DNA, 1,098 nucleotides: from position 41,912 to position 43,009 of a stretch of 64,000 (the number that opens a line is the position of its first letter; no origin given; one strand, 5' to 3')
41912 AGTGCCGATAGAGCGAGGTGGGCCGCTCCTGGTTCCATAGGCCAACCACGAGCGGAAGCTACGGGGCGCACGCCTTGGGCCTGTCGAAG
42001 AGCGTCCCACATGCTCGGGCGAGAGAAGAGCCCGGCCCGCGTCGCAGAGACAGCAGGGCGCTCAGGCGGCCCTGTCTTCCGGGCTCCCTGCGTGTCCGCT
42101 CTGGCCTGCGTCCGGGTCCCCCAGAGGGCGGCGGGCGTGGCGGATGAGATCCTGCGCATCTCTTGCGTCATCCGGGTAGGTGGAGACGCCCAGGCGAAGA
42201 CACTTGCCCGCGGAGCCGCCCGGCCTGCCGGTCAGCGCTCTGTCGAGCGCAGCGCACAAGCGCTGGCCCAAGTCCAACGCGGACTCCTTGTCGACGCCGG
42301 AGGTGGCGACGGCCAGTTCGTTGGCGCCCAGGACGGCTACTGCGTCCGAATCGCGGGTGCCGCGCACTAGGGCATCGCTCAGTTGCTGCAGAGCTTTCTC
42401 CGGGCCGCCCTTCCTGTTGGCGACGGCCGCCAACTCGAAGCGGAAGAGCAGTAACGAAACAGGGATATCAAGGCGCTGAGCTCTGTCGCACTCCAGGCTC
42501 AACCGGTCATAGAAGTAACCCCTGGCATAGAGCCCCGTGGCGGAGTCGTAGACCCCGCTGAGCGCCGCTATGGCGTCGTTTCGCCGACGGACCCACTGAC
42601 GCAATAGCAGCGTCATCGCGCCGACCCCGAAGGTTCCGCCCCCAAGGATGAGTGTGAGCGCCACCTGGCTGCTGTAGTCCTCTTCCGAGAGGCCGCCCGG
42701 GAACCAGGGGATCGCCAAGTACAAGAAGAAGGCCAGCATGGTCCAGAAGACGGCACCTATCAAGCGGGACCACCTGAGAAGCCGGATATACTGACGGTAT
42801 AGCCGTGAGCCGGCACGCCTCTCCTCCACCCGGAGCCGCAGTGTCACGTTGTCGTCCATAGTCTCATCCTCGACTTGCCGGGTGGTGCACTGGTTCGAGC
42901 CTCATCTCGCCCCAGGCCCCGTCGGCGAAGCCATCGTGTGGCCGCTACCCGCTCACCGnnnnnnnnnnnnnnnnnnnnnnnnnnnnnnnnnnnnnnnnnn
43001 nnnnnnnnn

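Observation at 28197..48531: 20-kb signal-transduction island: stacked c-di-GMP modules, a 12-PAS kinase, a hybrid kinase, three response regulators, a pilin and a sigma factor, bracketed by two paralogous degenerate-GGDEF membrane proteins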

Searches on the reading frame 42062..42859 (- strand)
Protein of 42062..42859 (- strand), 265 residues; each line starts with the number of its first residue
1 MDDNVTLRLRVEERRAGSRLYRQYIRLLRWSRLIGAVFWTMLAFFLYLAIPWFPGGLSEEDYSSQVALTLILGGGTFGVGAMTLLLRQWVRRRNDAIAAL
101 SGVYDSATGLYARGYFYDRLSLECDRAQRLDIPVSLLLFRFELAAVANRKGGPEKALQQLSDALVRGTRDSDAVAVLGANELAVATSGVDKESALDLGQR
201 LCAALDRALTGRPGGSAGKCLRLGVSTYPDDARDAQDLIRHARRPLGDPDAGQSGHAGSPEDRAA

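Call 4: search_protein_families(library=pfam, proteins=[window:42062-42859:-], max_evalue=0.01)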
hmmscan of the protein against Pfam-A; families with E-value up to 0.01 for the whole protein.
window:42062-42859:- (265 aa): 1 family
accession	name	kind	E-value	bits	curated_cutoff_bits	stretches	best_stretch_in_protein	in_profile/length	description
PF00990.26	GGDEF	-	2.1e-12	47.6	23.8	1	104-244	3-149/161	Diguanylate cyclase, GGDEF domain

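Call 13: find_encoding_contigs(protein=window:42062-42859:-, flank=10000, max_places=6)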
Protein window:42062-42859:- (265 aa): 3 contigs read that carry it; 2 places shown.
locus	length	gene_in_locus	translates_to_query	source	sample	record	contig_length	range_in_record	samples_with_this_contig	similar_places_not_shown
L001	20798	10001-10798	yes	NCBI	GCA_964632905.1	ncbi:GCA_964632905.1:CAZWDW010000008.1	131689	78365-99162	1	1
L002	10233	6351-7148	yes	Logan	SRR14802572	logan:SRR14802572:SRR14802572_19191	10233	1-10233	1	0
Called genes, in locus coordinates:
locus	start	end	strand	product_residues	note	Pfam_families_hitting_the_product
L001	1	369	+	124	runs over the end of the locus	PF00903:Glyoxalase, PF13669:Glyoxalase_4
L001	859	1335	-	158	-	PF12840:HTH_20 (faint), PF01022:HTH_5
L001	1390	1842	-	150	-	PF00072:Response_reg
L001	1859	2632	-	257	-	PF00512:HisKA, PF02518:HATPase_c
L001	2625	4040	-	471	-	PF02706:Wzz, PF13807:GNVR, PF01656:CbiA, PF09140:MipZ (weak), PF10609:ParA, PF13614:AAA_31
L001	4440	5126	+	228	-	PF04542:Sigma70_r2, PF04545:Sigma70_r4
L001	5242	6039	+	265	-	PF00072:Response_reg (weak), PF00196:GerE, PF04545:Sigma70_r4 (weak), PF08281:Sigma70_r4_2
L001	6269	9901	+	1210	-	PF00672:HAMP, PF00989:PAS, PF08448:PAS_4, PF13426:PAS_9, PF08447:PAS_3, PF00989:PAS, PF08448:PAS_4, PF13426:PAS_9, +6 more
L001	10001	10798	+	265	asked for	PF00990:GGDEF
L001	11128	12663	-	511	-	PF00072:Response_reg, PF00512:HisKA (weak), PF02518:HATPase_c, PF00072:Response_reg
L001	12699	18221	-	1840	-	PF08448:PAS_4, PF13426:PAS_9, PF00989:PAS, PF08448:PAS_4, PF13426:PAS_9, PF08447:PAS_3, PF00989:PAS, PF08447:PAS_3, +26 more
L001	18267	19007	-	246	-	PF00072:Response_reg, PF00486:Trans_reg_C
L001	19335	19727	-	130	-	PF00072:Response_reg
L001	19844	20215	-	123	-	PF07963:N_methyl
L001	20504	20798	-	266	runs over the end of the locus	-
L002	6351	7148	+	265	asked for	PF00990:GGDEF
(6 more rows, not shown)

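Call 14: find_homologous_proteins(query=window:42062-42859:-)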
Query window:42062-42859:- (265 aa): 23 proteins with E <= 0.001 among 8000 candidates.
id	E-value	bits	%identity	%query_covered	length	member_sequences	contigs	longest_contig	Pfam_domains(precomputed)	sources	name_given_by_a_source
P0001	5.2e-169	579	100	100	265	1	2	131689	PF00990.27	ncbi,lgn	-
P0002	7.4e-147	506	87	100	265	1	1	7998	PF00990.27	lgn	-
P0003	7.5e-140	483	83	100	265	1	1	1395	PF00990.27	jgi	jgi:diguanylate cyclase (GGDEF)-like protein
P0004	1.1e-78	283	54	100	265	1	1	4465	PF00990.27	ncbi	-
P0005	3.6e-55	205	49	83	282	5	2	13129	PF00990.27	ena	-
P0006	9.6e-54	201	47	93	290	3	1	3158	PF00990.27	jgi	jgi:diguanylate cyclase (GGDEF)-like protein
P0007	2.3e-53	200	49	90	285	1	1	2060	PF00990.27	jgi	jgi:diguanylate cyclase (GGDEF)-like protein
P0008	1.2e-52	197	48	83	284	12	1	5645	PF00990.27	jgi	-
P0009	1.8e-52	197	48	89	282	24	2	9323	PF00990.27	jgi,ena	-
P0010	2.8e-51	193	49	78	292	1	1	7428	PF00990.27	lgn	-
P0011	6.3e-51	192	48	86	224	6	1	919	PF00990.27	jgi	jgi:diguanylate cyclase (GGDEF)-like protein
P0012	9.6e-51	191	49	87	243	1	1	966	PF00990.27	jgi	jgi:diguanylate cyclase (GGDEF)-like protein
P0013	3.5e-50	189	50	82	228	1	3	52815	PF00990.27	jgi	jgi:diguanylate cyclase (GGDEF)-like protein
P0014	3.6e-50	189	45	91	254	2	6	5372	PF00990.27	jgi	jgi:diguanylate cyclase (GGDEF)-like protein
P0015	6.0e-49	185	49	82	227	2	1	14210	PF00990.27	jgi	jgi:diguanylate cyclase (GGDEF)-like protein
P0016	3.8e-48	182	48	80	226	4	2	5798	PF00990.27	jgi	jgi:diguanylate cyclase (GGDEF)-like protein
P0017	3.9e-48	182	44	91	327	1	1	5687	PF00990.27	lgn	-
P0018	5.3e-48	182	43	87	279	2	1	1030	PF00990.27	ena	-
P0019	1.5e-47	180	49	82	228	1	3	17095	PF00990.27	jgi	jgi:diguanylate cyclase (GGDEF)-like protein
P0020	1.0e-44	171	44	85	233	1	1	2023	PF00990.27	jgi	-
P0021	1.6e-43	167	48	77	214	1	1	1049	PF00990.27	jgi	jgi:diguanylate cyclase (GGDEF)-like protein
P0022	1.1e-4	40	29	57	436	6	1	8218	PF00990.27,PF00072.31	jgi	jgi:diguanylate cyclase (GGDEF)-like protein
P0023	1.6e-4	40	34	54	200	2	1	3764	PF00990.27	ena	-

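Call 16: find_related_loci(query=A1, collection=genome_contigs, flank=10000)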
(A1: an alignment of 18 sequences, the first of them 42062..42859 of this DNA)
Query A1 (265 aa) in genome_contigs; peptide patterns used: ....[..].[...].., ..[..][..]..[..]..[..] (x = any residue, [..] = any of these).
600 stretches matched a pattern (row limit reached: there are more); 174 encode a relative of the query (tblastn E <= 1e-3); the best 80 are kept; 80 distinct loci.
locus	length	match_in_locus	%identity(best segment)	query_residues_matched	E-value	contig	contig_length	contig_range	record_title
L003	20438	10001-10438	36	98-239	1e-14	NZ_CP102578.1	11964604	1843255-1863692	Archangium gephyra strain SDU49 chromosome, complete genome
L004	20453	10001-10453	30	97-246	9e-14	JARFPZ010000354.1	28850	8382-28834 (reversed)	MAG: Desulfosarcina sp. isolate MAG_Ve_Sed_11 k141_36283, whole genome shotgun sequence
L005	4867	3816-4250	31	105-246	8e-14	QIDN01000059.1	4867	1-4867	MAG: Nitrospirae bacterium isolate SZUA-226 Ga0063294_10017223, whole genome shotgun sequence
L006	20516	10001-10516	25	70-242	4e-13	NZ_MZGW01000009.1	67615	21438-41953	Alkalithermobacter paradoxus strain DSM 7309 CLOTH_contig000009, whole genome shotgun sequence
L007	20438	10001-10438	33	98-239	1e-12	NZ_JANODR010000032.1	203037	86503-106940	MAG: Archangium sp. isolate VAR_17_metabat_108 VAR_17_k141_2685490, whole genome shotgun sequence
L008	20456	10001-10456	31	91-246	2e-12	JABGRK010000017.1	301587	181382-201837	MAG: Chloroflexi bacterium isolate co234_bin78 NODE_18_length_301587_cov_15.142224, whole genome shotgun sequence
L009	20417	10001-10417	30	102-240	4e-12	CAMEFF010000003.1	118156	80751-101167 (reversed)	MAG: uncultured bacterium isolate SRR11489769_bin.47_metaWRAP_v1.3_MAG genome assembly, contig: ERZ11466722.98, whole ge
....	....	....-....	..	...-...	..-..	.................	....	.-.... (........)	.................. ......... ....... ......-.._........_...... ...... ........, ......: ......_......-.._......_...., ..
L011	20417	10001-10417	29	102-240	7e-12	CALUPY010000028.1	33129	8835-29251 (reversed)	MAG: Candidatus Gastranaerophilales bacterium isolate BRZ_BN__bin44 genome assembly, contig: BRZ_BN__NODE_1362_length_33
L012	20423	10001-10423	27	101-239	1e-11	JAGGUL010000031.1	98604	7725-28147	MAG: Candidatus Hydrothermota bacterium isolate AUK073 PB_MBMC_027_c_000000000124, whole genome shotgun sequence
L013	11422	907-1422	29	91-261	3e-11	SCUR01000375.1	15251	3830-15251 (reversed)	MAG: Candidatus Manganitrophaceae bacterium isolate GW715_bin.13 GW715_bin.13-86100, whole genome shotgun sequence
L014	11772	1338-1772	30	105-246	7e-11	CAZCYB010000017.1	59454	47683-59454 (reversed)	MAG TPA_asm: uncultured Desulfocurvus sp. isolate binchicken_co232_186 genome assembly, contig: NODE_787_length_59454_co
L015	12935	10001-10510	31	105-259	9e-11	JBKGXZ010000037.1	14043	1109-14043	MAG: Desulfohalobiaceae bacterium isolate C1M08_15 NODE_2660_length_14043_cov_104.419931, whole genome shotgun sequence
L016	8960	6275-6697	28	105-242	9e-11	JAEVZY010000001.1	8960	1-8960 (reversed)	MAG: Proteobacteria bacterium isolate OH_PBB_186 k127_506116, whole genome shotgun sequence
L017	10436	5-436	27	101-239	1e-10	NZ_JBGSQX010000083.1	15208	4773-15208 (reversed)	MAG: Desulfococcus sp. isolate JTS-AC343 k141_3821621, whole genome shotgun sequence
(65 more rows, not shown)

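Call 20: find_encoding_contigs(protein=P0013, flank=10000, max_places=3)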
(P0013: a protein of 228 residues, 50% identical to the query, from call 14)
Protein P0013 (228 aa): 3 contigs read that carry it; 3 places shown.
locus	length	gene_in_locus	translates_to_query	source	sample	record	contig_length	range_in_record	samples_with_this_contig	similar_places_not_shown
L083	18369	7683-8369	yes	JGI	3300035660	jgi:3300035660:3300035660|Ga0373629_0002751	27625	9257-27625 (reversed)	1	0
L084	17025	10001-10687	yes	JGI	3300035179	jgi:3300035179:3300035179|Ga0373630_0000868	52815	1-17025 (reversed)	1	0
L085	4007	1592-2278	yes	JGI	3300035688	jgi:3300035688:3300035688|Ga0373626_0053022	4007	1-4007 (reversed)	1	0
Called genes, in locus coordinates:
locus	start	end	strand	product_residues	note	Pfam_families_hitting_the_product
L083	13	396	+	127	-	-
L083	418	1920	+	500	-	PF04932:Wzy_C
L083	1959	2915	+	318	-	PF13489:Methyltransf_23, PF08242:Methyltransf_12 (faint), PF13847:Methyltransf_31 (faint), PF08241:Methyltransf_11, PF13649:Methyltransf_25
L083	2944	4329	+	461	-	PF13439:Glyco_transf_4, PF13579:Glyco_trans_4_4, PF00534:Glycos_transf_1, PF13692:Glyco_trans_1_4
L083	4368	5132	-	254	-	PF00486:Trans_reg_C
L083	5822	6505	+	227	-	PF13489:Methyltransf_23, PF08241:Methyltransf_11 (faint)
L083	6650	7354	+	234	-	PF00072:Response_reg, PF13412:HTH_24 (faint), PF04545:Sigma70_r4 (faint), PF08281:Sigma70_r4_2, PF00196:GerE, PF13384:HTH_23 (weak)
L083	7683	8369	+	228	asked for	PF00990:GGDEF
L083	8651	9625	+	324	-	PF08392:FAE1_CUT1_RppA (faint), PF08545:ACP_syn_III, PF08541:ACP_syn_III_C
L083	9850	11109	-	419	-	PF01699:Na_Ca_ex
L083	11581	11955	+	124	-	-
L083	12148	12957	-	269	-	PF00486:Trans_reg_C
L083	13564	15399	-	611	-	PF00989:PAS, PF08448:PAS_4, PF13426:PAS_9, PF00989:PAS, PF08448:PAS_4, PF13426:PAS_9, PF08447:PAS_3, PF00989:PAS, +4 more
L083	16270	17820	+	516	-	PF01642:MM_CoA_mutase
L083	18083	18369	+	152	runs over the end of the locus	PF08020:DUF1706 (weak), PF12867:DinB_2, PF11716:MDMPI_N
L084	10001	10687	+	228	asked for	PF00990:GGDEF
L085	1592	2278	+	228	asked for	PF00990:GGDEF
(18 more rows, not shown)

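Call 21: find_encoding_contigs(protein=P0002, flank=10000, max_places=3)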
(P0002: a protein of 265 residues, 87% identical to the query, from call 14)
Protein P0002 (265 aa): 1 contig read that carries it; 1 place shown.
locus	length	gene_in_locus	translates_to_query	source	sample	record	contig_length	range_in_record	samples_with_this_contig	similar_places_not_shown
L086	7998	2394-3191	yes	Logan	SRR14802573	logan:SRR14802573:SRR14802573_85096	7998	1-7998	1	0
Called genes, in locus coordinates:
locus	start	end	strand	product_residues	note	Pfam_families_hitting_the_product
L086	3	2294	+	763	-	?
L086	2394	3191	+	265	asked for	PF00990:GGDEF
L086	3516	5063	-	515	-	PF00072:Response_reg, PF00512:HisKA (weak), PF02518:HATPase_c, PF00072:Response_reg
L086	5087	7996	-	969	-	?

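Call 24: search_protein_families(library=ncbifam, proteins=[window:42062-42859:-], max_evalue=0.001)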
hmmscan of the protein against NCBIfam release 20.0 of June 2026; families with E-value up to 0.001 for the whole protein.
window:42062-42859:- (265 aa): 8 families
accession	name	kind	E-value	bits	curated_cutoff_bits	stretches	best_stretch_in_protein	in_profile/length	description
TIGR00254.1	GGDEF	domain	1.2e-10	41.4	37.4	1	103-244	6-151/168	diguanylate cyclase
NF007135.0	PRK09581.1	equivalog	1.2e-06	27.6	474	1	102-244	292-439/457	PleD family two-component system response regulator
NF038266.1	diguan_SiaD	equivalog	2e-06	27.4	290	1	90-242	83-237/252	biofilm regulation diguanylate cyclase SiaD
NF051473.1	DigCycDgcsShew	equivalog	8.6e-06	25.3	400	1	102-206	135-241/291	diguanylate cyclase DgcS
NF007423.1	PRK09966.1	equivalog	9.4e-06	24.7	325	1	102-242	239-382/390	diguanylate cyclase DgcN/YfiN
NF045675.1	PhdiestaseDibA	equivalog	1.6e-05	23.5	980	1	95-244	197-348/623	phosphodiesterase DibA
NF047654.1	DiguCycDgcRLepto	equivalog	0.00015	20.8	500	1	102-195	133-232/295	diguanylate cyclase DgcR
NF007599.0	PRK10245.1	equivalog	0.00032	19.3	402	1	103-206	211-317/371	diguanylate cyclase AdrA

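Call 27: find_encoding_contigs(protein=P0004, flank=10000, max_places=3)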
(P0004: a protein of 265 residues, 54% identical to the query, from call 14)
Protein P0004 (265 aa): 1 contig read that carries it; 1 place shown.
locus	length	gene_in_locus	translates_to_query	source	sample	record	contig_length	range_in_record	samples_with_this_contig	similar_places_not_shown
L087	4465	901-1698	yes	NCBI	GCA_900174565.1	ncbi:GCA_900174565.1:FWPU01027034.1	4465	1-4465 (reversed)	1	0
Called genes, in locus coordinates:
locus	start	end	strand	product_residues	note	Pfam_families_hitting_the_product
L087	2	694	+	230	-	?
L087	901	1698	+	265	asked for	PF00990:GGDEF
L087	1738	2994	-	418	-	PF01699:Na_Ca_ex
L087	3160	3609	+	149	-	PF01642:MM_CoA_mutase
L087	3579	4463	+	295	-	?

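Call 28: find_encoding_contigs(protein=P0005, flank=10000, max_places=3)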
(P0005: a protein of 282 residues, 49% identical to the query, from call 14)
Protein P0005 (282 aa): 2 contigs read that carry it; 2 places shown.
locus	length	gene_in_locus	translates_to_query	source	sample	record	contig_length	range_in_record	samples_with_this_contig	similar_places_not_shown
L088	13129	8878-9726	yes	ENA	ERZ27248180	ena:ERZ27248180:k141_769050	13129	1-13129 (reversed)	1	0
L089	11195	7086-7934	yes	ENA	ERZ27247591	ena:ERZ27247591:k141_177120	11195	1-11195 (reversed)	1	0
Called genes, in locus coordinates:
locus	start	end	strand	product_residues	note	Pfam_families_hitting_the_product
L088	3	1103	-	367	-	?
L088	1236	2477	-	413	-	PF00108:Thiolase_N, PF00109:ketoacyl-synt (weak), PF22691:Thiolase_C_1, PF02803:Thiolase_C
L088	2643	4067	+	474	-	PF00224:PK, PF02887:PK_C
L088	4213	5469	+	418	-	PF00202:Aminotran_3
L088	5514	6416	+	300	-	PF00781:DAGK_cat, PF19279:YegS_C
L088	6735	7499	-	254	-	PF00486:Trans_reg_C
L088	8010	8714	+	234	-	PF00072:Response_reg, PF04545:Sigma70_r4 (faint), PF08281:Sigma70_r4_2, PF00196:GerE, PF13384:HTH_23 (weak)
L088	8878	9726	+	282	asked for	PF00990:GGDEF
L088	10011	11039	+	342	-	PF08545:ACP_syn_III, PF08541:ACP_syn_III_C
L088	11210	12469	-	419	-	PF01699:Na_Ca_ex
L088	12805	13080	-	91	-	PF05016:ParE_toxin (weak)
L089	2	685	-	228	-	?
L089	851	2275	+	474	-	PF00224:PK, PF02887:PK_C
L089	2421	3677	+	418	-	PF00202:Aminotran_3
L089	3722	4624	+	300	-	PF00781:DAGK_cat, PF19279:YegS_C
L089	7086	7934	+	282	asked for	PF00990:GGDEF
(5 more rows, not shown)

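Call 29: find_encoding_contigs(protein=P0015, flank=10000, max_places=3)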
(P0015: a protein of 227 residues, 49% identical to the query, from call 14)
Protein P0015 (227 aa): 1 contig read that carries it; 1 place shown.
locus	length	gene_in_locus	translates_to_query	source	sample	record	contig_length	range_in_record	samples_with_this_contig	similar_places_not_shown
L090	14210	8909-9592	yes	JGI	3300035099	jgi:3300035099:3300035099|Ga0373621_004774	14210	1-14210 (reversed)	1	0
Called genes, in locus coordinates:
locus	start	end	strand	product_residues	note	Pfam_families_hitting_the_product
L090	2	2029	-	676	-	?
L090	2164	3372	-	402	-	PF00108:Thiolase_N, PF00109:ketoacyl-synt (weak), PF02803:Thiolase_C, PF22691:Thiolase_C_1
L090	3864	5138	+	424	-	PF00202:Aminotran_3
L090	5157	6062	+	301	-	PF00781:DAGK_cat, PF19279:YegS_C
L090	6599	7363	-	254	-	PF00072:Response_reg (weak), PF00486:Trans_reg_C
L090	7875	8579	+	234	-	PF00072:Response_reg, PF04545:Sigma70_r4 (faint), PF08281:Sigma70_r4_2, PF00196:GerE, PF13384:HTH_23 (weak)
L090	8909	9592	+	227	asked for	PF00990:GGDEF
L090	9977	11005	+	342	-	PF08545:ACP_syn_III, PF08541:ACP_syn_III_C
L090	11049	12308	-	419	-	PF01699:Na_Ca_ex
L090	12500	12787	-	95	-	PF05016:ParE_toxin (weak)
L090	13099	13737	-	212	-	PF00486:Trans_reg_C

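Call 38: predict_structure(alignment_id=A1)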
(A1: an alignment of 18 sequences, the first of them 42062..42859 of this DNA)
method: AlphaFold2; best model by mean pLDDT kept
length: 265 residues; sequences in the alignment: 18
mean_pLDDT: 67.0   pTM: 0.57
mean pLDDT of the five models: 67.0, 62.8, 54.6, 53.5, 52.8
residues with pLDDT >= 90: 1; 70-90: 140; 50-70: 75; < 50: 49
segments of 3 or more residues with pLDDT < 50: 1-19, 102-108, 215-217, 248-265
pLDDT, mean of each block of 10 residues (from residue 1): 37 42 63 75 73 56 68 75 69 57 48 74 87 88 63 65 73 73 85 86 78 55 85 85 70 32 31
secondary structure, 60 per line:
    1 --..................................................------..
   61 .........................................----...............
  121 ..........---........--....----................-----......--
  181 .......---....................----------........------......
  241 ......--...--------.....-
elements in order: H3-52 H59-101 H106-130 E134-141 H144-147 H152-167 E173-178 E181-187 H191-210 E221-228 H235-246 H260-264
